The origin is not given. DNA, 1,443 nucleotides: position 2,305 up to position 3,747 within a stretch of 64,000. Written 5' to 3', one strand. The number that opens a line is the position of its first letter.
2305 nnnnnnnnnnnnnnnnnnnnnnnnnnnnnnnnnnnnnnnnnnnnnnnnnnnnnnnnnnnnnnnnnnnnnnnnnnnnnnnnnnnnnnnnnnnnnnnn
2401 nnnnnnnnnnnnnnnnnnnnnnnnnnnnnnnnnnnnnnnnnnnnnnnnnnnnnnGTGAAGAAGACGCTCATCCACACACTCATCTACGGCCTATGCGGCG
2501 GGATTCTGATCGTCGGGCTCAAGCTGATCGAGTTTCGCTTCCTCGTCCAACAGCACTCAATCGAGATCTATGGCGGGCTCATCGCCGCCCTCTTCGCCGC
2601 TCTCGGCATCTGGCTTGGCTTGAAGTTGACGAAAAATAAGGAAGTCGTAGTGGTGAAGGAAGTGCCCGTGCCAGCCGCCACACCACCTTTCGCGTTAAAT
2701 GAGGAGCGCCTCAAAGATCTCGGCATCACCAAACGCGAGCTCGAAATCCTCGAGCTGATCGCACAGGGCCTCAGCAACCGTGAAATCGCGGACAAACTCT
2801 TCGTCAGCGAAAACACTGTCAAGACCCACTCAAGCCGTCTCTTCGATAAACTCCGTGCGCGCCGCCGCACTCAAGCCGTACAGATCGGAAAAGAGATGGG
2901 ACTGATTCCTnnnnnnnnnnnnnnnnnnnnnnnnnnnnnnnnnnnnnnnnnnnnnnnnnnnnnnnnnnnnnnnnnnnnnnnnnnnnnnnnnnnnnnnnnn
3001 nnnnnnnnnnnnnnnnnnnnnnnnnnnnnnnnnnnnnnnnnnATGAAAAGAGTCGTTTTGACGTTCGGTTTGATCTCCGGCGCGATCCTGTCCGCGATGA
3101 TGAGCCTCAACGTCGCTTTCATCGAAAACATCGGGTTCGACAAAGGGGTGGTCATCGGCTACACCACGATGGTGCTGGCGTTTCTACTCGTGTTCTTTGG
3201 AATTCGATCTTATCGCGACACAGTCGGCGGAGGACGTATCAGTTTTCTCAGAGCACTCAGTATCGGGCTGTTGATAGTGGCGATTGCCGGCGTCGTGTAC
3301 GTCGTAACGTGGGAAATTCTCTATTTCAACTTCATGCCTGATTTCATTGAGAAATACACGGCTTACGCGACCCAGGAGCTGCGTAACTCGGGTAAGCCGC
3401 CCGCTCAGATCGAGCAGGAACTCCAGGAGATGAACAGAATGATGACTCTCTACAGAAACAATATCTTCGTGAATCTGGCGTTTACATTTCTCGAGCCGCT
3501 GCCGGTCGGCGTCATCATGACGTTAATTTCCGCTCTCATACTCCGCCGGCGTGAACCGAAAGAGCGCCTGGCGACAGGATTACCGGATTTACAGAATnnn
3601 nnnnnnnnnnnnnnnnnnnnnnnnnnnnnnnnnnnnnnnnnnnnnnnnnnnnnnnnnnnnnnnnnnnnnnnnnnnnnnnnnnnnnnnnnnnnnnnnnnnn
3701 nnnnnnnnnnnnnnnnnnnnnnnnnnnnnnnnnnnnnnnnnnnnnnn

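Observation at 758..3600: TIR-like / Asp-less receiver / TIR protein translationally coupled to a membrane-anchored LuxR regulator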

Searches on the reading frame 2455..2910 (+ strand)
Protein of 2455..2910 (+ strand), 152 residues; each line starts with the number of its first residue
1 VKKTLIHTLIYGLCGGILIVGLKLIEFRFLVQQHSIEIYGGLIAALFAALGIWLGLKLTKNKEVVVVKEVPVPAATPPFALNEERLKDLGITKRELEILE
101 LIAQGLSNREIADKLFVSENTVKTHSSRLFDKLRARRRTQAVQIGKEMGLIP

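Call 3: search_protein_families(library=pfam, proteins=[window:2455-2910:+], max_evalue=1)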
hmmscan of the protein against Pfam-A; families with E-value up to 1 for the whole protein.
window:2455-2910:+ (152 aa): 10 families
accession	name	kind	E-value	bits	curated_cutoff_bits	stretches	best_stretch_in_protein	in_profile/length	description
PF00196.25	GerE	-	7.8e-21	73.9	23.5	1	92-143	4-55/57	Bacterial regulatory proteins, luxR family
PF13384.12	HTH_23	-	3.7e-06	27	24.6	1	94-123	6-35/50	Homeodomain-like domain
PF08281.18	Sigma70_r4_2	-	1.3e-05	25.2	25.7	1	93-128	13-49/54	Sigma-70, region 4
PF13412.12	HTH_24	-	1.6e-05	24.8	21.9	1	93-129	3-41/48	Winged helix-turn-helix DNA-binding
PF04545.22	Sigma70_r4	-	0.00047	20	24.1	1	93-135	7-50/50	Sigma-70, region 4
PF13936.12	HTH_38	-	0.00055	20.1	27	1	97-124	12-39/44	Helix-turn-helix domain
PF15978.11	TnsD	-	0.013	15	32.4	1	84-140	178-234/355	Tn7-like transposition protein D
PF07638.17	Sigma70_ECF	-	0.042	14.2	21.1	1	91-124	136-170/185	ECF sigma factor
PF14493.12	HTH_40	-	0.059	14.1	27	1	99-129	6-36/89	Helix-turn-helix domain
PF08279.18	HTH_11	-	0.099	13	25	1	94-125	1-35/55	HTH domain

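Call 4: search_protein_families(library=ncbifam, proteins=[window:2455-2910:+], max_evalue=1)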
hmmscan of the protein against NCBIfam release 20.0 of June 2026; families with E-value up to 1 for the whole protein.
window:2455-2910:+ (152 aa): 49 families (the best 25 are shown)
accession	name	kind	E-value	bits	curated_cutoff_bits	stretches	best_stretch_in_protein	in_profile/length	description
NF007505.1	PRK10100.1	equivalog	1.1e-17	64.4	250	1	88-143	142-197/204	biofilm master transcriptional regulator CsgD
NF047785.1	respo_reg_MadR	equivalog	1e-15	57.6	300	1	81-151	139-209/209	MadR family response regulator transcription factor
NF003420.0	PRK04841.1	equivalog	1.7e-12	46.3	537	1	84-148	832-896/903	HTH-type transcriptional regulator MalT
NF052366.1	photon_PedR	equivalog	2.7e-12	46.7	120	1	91-145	3-57/74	photosynthetic electron transport-dependent transcriptional regulator PedR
TIGR03020.2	EpsA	equivalog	8.7e-12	45.2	170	1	88-142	188-242/247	XrtB/PEP-CTERM-associated transcriptional regulator EpsA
NF007935.0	PRK10651.1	equivalog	2.2e-11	43.4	250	1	89-141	154-206/216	two-component system response regulator NarL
NF011896.0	PRK15369.1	equivalog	7.5e-11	42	242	1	90-151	149-210/211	two component system response regulator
NF007708.0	PRK10403.1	equivalog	1.2e-10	41.3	343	1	91-141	154-204/215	nitrate/nitrite response regulator protein NarP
NF041830.1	RR_TF_ErdR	exception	1.3e-09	38.1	390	1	91-149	151-209/213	response regulator transcription factor ErdR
NF007403.0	PRK09935.1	equivalog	1.3e-09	38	271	1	86-145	145-204/210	fimbria biosynthesis transcriptional regulator FimZ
NF052445.1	RespRegMctR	equivalog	1.4e-09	37.7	300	1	87-139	141-193/205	two-component system response regulator MctR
NF040749.1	tetrathio_RR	equivalog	2.9e-08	33.6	290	1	91-141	134-184/191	tetrathionate respiration response regulator TtrR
NF007419.0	PRK09958.1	equivalog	6.4e-08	32.4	251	1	84-136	139-189/204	acid-sensing system DNA-binding response regulator EvgA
NF007561.1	PRK10188.1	equivalog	3.2e-07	29.9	350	1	88-151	177-240/240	quorum-sensing transcriptional regulator SdiA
NF041232.1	BagY_FevT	exception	9.3e-07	28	700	1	65-142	277-348/367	LuxR family transcriptional regulator BagY/FevT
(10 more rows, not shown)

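Call 5: search_protein_families(library=padloc, proteins=[window:2455-2910:+], max_evalue=1)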
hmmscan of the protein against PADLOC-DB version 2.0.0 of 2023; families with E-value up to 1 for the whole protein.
window:2455-2910:+ (152 aa): 7 families
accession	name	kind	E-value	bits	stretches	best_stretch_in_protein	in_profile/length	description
PDLC01855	CARF3--CARF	-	1.1e-07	29.8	1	91-135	218-262/288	-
PDLC01851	CARF3--CARF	-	9.8e-07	26.4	1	91-136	210-255/279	-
PDLC01268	CasR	-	0.00048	18.1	1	51-129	92-161/179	"CAS-I,CAS-II,CAS-III,CAS-IV,CAS-V,CAS-VI; associated_signaling"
PDLC01434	CasR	-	0.0013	16.6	1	50-129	94-165/191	"CAS-I,CAS-II,CAS-III,CAS-IV,CAS-V,CAS-VI; associated_signaling"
PDLC01848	CARF3--CARF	-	0.0013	16.4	1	89-130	133-174/197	-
PDLC01866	CARF3--CARF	-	0.011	13.7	1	89-144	135-196/207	-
PDLC03673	HEase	-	0.022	12.4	1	91-128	5-42/227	homing endonuclease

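Call 24: find_homologous_proteins(query=window:2455-2910:+, max_evalue=1e-8)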
Query window:2455-2910:+ (152 aa): 8000 proteins with E <= 1e-8 among 8000 candidates; the best 120 are listed.
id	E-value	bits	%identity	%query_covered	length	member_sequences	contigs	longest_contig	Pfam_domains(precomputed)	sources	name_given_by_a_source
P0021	1.6e-90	318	100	100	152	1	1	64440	PF13412.13,PF13384.13,PF00196.26,PF08281.19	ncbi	-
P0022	1.2e-84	299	95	100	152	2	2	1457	PF13412.13,PF13384.13,PF00196.26,PF08281.19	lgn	-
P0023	4.0e-82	291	93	100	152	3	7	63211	PF13384.13,PF00196.26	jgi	jgi:DNA-binding CsgD family transcriptional regulator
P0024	5.5e-82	291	92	99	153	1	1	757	PF13412.13,PF13384.13,PF00196.26,PF08281.19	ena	-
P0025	4.8e-81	288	91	99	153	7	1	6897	PF13412.13,PF13384.13,PF00196.26,PF08281.19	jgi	jgi:DNA-binding CsgD family transcriptional regulator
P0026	5.8e-81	287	91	99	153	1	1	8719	PF13384.13,PF00196.26,PF08281.19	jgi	jgi:DNA-binding CsgD family transcriptional regulator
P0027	7.0e-81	287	91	99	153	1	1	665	PF13412.13,PF13384.13,PF00196.26,PF08281.19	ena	-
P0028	1.2e-80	286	92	100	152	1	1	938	PF13384.13,PF00196.26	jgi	jgi:DNA-binding CsgD family transcriptional regulator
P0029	1.6e-80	286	89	99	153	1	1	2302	PF13412.13,PF13384.13,PF00196.26,PF08281.19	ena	-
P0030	2.5e-80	285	91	99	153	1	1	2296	PF13412.13,PF13384.13,PF00196.26,PF08281.19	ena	-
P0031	2.6e-80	285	91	99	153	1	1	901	PF13412.13,PF13384.13,PF00196.26,PF08281.19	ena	-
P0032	2.7e-80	285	91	99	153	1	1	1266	PF13412.13,PF13384.13,PF00196.26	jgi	jgi:DNA-binding CsgD family transcriptional regulator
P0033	3.6e-80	285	91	99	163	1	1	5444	PF13412.13,PF13384.13,PF00196.26,PF08281.19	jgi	-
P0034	7.4e-80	284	90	99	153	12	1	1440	PF13412.13,PF13384.13,PF00196.26,PF08281.19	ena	-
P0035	9.6e-80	283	89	99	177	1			PF13412.13,PF13384.13,PF00196.26,PF08281.19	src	-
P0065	2.3e-78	279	87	99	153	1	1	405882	PF13412.13,PF13384.13,PF00196.26,PF08281.19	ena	-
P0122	2.4e-77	276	85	99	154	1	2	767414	PF13412.13,PF13384.13,PF00196.26,PF08281.19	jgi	jgi:DNA-binding CsgD family transcriptional regulator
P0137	4.6e-77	275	90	99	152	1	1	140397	PF13412.13,PF13384.13,PF00196.26,PF08281.19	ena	-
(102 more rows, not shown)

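Call 25: find_encoding_contigs(protein=P0122, flank=5000, max_places=2)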
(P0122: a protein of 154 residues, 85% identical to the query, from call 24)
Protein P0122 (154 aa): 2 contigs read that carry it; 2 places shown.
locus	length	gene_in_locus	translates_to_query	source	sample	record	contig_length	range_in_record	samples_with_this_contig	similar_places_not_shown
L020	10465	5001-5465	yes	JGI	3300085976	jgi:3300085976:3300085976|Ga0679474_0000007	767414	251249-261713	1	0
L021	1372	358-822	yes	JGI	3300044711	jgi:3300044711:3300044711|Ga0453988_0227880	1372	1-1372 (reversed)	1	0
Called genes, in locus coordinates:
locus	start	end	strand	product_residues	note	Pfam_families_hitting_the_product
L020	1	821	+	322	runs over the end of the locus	PF08240:ADH_N, PF00107:ADH_zinc_N, PF13602:ADH_zinc_N_2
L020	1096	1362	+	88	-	PF01817:CM_2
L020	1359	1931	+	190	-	PF00800:PDT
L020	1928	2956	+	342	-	PF18152:DAHP_snth_FXD, PF00793:DAHP_synth_1, PF03102:NeuB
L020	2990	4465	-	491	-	PF05569:Peptidase_M56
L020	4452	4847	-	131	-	PF03965:Penicillinase_R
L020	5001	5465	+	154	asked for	PF00196:GerE, PF08281:Sigma70_r4_2 (faint), PF13384:HTH_23 (weak), PF13412:HTH_24 (faint)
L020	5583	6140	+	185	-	PF13858:DUF4199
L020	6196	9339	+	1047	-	PF02012:BNR (faint), PF13088:BNR_2 (faint), PF14870:PSII_BNR (faint), PF15902:Sortilin-Vps10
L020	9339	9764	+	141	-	PF04134:DCC1-like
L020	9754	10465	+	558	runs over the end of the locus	PF07969:Amidohydro_3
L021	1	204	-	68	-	?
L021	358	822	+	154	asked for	PF00196:GerE, PF08281:Sigma70_r4_2 (faint), PF13384:HTH_23 (weak), PF13412:HTH_24 (faint)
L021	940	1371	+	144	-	?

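Call 26: find_encoding_contigs(protein=P0065, flank=5000, max_places=2)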
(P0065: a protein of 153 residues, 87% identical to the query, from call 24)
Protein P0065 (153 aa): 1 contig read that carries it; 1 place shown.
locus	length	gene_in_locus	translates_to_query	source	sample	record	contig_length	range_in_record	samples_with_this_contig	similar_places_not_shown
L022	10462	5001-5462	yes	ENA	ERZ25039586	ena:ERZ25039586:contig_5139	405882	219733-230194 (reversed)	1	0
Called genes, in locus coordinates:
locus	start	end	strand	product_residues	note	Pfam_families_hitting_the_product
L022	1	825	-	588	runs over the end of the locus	PF02927:CelD_N, PF00759:Glyco_hydro_9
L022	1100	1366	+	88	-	PF01817:CM_2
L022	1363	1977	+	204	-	PF00800:PDT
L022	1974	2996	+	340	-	PF18152:DAHP_snth_FXD, PF00793:DAHP_synth_1, PF03102:NeuB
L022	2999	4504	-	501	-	PF05569:Peptidase_M56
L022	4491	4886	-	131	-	PF03965:Penicillinase_R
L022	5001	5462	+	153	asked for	PF00196:GerE, PF08281:Sigma70_r4_2 (faint), PF13384:HTH_23 (weak), PF13412:HTH_24 (faint)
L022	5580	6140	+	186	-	PF13858:DUF4199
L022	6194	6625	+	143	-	PF04134:DCC1-like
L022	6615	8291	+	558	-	PF07969:Amidohydro_3, PF01979:Amidohydro_1 (faint)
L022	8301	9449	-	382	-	PF07786:HGSNAT_cat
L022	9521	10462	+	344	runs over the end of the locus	PF01380:SIS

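Call 27: find_encoding_contigs(protein=P0137, flank=5000, max_places=2)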
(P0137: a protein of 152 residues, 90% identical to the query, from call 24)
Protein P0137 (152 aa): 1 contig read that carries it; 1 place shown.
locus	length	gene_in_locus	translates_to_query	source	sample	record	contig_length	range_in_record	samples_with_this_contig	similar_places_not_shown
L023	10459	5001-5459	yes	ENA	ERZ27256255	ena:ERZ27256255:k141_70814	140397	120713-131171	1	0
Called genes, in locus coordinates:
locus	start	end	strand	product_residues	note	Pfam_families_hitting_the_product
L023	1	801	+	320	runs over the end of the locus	PF08240:ADH_N, PF00107:ADH_zinc_N, PF13602:ADH_zinc_N_2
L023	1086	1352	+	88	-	PF01817:CM_2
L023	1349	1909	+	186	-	PF00800:PDT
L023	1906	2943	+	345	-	PF18152:DAHP_snth_FXD, PF00793:DAHP_synth_1, PF03102:NeuB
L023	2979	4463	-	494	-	PF05569:Peptidase_M56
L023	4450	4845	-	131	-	PF03965:Penicillinase_R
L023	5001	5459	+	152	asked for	PF00196:GerE, PF08281:Sigma70_r4_2 (faint), PF13412:HTH_24 (faint), PF13384:HTH_23 (weak)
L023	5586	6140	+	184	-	PF13858:DUF4199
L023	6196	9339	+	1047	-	PF02012:BNR (faint), PF13088:BNR_2 (faint), PF14870:PSII_BNR (faint), PF15902:Sortilin-Vps10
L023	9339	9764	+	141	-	PF04134:DCC1-like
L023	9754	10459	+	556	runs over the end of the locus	PF07969:Amidohydro_3, PF01979:Amidohydro_1 (faint)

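Call 53: find_related_loci(query=window:2455-2910:+, collection=metagenome_contigs, flank=3000)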
Query window:2455-2910:+ (152 aa) in metagenome_contigs; peptide patterns used: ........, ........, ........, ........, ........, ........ (x = any residue, [..] = any of these).
600 stretches matched a pattern (row limit reached: there are more); 391 encode a relative of the query (tblastn E <= 1e-3); the best 80 are kept; 80 distinct loci.
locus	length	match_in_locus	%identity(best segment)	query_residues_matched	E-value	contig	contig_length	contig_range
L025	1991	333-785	89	2-152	1e-89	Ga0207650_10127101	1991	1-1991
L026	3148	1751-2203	87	2-152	6e-86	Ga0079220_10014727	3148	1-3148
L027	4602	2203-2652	88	2-152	2e-84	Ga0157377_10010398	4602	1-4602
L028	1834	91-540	87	2-152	6e-88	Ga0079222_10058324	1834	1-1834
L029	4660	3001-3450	87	2-152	5e-84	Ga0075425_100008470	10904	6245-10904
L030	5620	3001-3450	88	2-152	2e-83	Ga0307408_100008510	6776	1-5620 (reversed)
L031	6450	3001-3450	87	2-152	2e-83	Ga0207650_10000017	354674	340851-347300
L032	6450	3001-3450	85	2-152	1e-83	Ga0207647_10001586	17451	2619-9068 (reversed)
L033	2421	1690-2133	89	2-152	9e-86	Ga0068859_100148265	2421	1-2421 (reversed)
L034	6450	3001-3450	85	2-152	1e-83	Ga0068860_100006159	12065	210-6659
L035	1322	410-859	87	2-152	2e-88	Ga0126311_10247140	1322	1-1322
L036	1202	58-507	87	2-152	1e-88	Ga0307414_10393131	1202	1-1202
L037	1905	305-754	84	2-152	4e-86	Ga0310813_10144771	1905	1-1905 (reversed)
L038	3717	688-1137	85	2-152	6e-83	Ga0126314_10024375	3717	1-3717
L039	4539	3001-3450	84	2-152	2e-82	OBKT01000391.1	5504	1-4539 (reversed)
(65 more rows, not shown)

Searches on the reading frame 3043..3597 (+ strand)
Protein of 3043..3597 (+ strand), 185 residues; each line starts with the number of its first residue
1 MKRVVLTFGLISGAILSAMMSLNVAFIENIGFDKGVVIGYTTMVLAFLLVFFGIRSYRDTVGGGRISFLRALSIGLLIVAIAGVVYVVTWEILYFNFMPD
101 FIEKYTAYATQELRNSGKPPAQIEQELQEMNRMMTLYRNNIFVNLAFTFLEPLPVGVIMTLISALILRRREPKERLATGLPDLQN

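Call 3: search_protein_families(library=pfam, proteins=[window:3043-3597:+], max_evalue=1)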
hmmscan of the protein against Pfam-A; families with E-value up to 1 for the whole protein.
window:3043-3597:+ (185 aa): 5 families
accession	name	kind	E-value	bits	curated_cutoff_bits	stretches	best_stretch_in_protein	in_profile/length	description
PF13858.11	DUF4199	-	4.5e-30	105.7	32.3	1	8-169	2-165/165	Protein of unknown function (DUF4199)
PF24365.1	DUF7521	-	0.059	14.1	27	1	36-95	2-57/82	Family of unknown function (DUF7521)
PF12725.13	DUF3810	-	0.12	12.1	28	1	40-115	29-106/311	Protein of unknown function (DUF3810)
PF22943.2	HTH_68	-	0.22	11.6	27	1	113-127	13-27/45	Putative helix-turn-helix domain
PF20082.4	DUF6476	-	0.34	11.3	24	1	66-89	6-29/91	Family of unknown function (DUF6476)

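Call 4: search_protein_families(library=ncbifam, proteins=[window:3043-3597:+], max_evalue=1)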
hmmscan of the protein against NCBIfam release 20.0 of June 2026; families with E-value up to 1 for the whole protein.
window:3043-3597:+ (185 aa): 3 families
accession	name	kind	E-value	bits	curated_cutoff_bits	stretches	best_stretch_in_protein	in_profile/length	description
NF050013.1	HpsJ_like_A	equivalog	0.041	13.5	140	1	42-88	49-92/217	HpsJ-like protein, cyanoexosortase A-associated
TIGR04477.1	sorted_by_XrtN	equivalog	0.077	11.1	250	1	5-93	121-209/822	XrtN system VIT domain-containing protein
NF009160.0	PRK12505.1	equivalog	0.36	10.2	140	1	31-109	58-131/179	putative monovalent cation/H+ antiporter subunit B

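Call 5: search_protein_families(library=padloc, proteins=[window:3043-3597:+], max_evalue=1)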
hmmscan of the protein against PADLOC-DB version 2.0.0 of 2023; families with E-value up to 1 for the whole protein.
window:3043-3597:+ (185 aa): 0 families
